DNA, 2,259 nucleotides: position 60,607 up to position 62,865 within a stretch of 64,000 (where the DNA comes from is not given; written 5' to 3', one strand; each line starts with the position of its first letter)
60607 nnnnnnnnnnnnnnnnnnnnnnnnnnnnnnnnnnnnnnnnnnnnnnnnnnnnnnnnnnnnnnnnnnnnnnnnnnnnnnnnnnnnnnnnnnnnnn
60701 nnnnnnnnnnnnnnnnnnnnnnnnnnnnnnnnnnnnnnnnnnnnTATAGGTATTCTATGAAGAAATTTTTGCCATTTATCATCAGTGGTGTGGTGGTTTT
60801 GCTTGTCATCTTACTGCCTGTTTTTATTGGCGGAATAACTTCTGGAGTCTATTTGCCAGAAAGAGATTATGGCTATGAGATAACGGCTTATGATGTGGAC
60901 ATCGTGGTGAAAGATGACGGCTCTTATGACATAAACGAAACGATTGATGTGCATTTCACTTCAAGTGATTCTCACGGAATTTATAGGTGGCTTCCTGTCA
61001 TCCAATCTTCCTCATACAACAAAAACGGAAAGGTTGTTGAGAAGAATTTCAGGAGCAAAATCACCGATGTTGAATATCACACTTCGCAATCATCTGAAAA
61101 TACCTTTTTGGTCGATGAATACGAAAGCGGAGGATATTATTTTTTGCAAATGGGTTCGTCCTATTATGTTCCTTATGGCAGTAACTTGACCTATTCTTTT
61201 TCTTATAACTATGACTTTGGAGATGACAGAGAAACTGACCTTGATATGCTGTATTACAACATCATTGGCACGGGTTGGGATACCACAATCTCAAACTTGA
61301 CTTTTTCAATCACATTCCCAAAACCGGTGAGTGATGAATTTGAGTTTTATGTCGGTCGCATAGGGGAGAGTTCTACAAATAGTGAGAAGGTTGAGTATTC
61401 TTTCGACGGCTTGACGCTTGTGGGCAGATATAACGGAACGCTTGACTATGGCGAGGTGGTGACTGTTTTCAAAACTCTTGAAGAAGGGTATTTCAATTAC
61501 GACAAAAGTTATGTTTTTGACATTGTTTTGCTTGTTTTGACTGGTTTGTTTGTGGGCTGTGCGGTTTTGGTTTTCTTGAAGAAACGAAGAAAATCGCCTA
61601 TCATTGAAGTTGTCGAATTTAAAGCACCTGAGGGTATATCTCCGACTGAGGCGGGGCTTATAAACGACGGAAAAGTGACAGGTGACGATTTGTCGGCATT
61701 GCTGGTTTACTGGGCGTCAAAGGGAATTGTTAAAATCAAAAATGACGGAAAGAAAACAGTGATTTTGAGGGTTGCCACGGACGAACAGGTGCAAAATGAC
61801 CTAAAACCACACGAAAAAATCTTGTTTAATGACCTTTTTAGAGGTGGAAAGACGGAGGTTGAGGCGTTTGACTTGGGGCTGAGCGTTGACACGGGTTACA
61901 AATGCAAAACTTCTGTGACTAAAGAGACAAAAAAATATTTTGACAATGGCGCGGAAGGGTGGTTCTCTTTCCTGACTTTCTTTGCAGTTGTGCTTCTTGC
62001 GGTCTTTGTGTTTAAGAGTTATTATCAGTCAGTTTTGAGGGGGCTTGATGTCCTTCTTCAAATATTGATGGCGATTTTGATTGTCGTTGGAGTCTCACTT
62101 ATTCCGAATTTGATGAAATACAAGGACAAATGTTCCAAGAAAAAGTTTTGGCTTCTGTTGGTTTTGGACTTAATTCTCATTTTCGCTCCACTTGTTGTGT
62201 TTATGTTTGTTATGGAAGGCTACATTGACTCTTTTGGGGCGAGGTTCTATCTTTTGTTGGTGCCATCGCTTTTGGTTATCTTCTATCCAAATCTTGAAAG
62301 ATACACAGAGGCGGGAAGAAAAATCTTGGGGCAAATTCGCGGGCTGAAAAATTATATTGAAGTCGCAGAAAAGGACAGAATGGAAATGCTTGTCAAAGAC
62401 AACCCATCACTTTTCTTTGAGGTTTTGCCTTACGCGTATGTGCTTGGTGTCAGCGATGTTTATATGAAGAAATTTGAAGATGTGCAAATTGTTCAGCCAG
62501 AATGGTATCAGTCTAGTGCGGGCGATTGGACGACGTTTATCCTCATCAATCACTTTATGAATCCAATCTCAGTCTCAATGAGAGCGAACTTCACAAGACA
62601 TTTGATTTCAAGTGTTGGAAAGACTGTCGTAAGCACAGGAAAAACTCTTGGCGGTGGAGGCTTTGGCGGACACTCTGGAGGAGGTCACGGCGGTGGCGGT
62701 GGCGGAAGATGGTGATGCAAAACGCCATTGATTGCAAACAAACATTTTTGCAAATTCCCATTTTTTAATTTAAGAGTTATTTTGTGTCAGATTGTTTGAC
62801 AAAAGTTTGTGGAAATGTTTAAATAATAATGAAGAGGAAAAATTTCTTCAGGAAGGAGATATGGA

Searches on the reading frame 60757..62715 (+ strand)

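Call 77: search_protein_families(library=pfam, max_evalue=0.00001, proteins=[window:60757-62715:+])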
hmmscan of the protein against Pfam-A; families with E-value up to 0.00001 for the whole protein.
window:60757-62715:+ (652 aa): 2 families
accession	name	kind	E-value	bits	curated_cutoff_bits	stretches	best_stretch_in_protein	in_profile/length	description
PF20990.2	DUF2207_C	-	3.2e-29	102.8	33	2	454-573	125-247/247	Predicted membrane protein (DUF2207) C-terminal domain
PF09972.14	DUF2207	-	8.9e-24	85.1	24.4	1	41-214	1-155/172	Predicted membrane protein (DUF2207) N-terminal domain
